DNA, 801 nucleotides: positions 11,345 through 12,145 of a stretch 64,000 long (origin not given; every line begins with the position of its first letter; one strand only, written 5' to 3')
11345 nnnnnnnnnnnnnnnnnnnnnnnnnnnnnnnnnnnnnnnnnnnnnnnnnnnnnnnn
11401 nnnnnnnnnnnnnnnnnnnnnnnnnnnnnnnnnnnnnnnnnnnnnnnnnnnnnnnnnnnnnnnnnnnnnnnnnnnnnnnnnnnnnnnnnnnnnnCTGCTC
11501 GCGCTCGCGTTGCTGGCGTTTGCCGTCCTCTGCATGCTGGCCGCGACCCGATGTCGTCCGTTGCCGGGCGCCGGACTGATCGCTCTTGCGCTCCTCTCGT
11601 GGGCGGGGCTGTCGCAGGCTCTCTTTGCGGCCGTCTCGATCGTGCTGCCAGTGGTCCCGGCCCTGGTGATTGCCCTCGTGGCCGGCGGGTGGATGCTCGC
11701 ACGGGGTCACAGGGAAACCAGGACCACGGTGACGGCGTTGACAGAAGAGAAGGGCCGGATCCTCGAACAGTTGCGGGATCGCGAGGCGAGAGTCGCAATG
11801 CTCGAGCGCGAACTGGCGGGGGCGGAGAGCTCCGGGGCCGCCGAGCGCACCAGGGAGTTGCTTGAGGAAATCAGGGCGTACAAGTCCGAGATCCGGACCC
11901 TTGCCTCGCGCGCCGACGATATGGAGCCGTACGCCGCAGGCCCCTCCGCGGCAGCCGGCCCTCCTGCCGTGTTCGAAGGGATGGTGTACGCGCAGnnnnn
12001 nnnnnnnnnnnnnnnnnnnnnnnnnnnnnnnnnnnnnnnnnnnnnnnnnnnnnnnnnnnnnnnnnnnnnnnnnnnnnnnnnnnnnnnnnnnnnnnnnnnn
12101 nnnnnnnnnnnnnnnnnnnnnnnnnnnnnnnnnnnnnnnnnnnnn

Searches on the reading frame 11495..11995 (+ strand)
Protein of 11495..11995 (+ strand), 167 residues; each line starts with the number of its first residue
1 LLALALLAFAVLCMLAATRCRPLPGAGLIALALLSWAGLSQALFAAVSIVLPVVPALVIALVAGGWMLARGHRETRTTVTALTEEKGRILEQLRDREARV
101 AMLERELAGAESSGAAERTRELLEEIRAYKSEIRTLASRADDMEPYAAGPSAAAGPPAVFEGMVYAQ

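Call 79: search_protein_families(library=pfam, proteins=[window:11495-11995:+], max_evalue=1)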
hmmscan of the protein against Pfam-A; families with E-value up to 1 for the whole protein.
window:11495-11995:+ (167 aa): 8 families
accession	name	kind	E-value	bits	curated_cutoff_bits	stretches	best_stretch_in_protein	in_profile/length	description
PF04304.18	DUF454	-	0.052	14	35.1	1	33-78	3-47/115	Protein of unknown function (DUF454)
PF07426.16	Dynactin_p22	-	0.053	13.8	25.2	1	97-141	6-50/168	Dynactin subunit p22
PF05400.18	FliT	-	0.076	14.3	29.5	1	88-138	12-62/85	Flagellar protein FliT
PF19706.4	DUF6203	-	0.13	12.7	26.7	1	60-88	21-43/54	Family of unknown function (DUF6203)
PF25443.1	ANG-1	-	0.24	12.1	28.5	1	76-114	45-83/105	ANG-1-like domain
PF14610.12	Psg1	-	0.39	10.9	30.1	1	46-74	156-184/186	Ykl077w/Psg1 (Pma1 Stabilization in Golgi)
PF13567.11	DUF4131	-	0.75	9.9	31.6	0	54-100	33-84/165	Domain of unknown function (DUF4131)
PF14329.11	DUF4386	-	0.94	9.8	27.6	0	2-71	139-210/210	Domain of unknown function (DUF4386)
